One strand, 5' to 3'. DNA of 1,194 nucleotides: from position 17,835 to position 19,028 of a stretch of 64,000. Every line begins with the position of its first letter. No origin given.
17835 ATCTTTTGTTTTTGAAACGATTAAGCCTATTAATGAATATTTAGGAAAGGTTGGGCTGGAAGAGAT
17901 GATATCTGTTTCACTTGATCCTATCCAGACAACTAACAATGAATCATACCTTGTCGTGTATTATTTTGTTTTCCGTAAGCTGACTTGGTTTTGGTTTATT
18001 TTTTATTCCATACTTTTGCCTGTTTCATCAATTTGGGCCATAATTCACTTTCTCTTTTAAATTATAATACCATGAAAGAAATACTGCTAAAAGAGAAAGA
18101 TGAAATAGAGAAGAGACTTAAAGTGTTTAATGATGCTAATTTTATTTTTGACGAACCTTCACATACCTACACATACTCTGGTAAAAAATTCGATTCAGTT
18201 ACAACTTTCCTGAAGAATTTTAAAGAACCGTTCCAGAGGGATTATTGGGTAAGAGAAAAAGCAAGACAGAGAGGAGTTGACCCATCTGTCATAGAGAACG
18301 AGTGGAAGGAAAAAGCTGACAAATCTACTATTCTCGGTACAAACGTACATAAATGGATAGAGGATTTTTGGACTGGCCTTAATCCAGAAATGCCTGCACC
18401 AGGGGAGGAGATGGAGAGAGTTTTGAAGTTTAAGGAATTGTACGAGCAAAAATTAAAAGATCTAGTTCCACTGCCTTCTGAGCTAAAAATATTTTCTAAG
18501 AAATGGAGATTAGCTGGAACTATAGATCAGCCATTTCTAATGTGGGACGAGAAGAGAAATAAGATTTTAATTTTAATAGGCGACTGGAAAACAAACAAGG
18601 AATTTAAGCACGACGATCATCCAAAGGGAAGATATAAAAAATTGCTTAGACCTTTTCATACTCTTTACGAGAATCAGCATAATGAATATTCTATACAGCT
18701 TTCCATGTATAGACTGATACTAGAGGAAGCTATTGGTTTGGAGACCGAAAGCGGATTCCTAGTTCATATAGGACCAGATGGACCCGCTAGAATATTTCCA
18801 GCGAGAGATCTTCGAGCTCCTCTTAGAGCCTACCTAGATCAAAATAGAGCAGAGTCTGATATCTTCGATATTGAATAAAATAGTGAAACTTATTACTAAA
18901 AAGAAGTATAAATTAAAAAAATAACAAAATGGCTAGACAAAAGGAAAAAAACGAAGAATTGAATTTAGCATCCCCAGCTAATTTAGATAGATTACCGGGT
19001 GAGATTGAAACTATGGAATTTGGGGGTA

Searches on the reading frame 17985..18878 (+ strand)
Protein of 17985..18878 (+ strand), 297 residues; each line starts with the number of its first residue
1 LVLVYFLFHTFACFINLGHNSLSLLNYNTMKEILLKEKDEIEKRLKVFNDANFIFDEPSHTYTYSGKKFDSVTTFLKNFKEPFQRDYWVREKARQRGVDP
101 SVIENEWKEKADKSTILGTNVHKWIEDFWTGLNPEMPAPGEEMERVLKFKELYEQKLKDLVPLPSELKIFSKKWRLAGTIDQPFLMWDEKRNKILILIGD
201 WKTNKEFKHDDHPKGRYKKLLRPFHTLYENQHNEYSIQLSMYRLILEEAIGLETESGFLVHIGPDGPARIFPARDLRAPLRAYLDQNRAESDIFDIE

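Call 11: search_protein_families(library=pfam, proteins=[window:17985-18878:+], max_evalue=0.01)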
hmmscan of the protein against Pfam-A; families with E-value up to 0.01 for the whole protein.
window:17985-18878:+ (297 aa): 1 family
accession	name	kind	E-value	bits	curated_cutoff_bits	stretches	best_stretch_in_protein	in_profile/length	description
PF12705.13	PDDEXK_1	-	0.0019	18.6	22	0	108-147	29-64/247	PD-(D/E)XK nuclease superfamily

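Call 82: search_protein_families(library=phrogs, proteins=[window:17985-18878:+], max_evalue=0.001)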
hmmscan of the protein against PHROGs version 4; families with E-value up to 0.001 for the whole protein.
window:17985-18878:+ (297 aa): 2 families
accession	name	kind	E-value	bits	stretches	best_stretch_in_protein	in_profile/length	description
phrog_298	-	DNA, RNA and nucleotide metabolism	1.3e-30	107.8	1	39-286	35-252/293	exonuclease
phrog_2139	-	DNA, RNA and nucleotide metabolism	9e-05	22.7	1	61-250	22-181/330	exonuclease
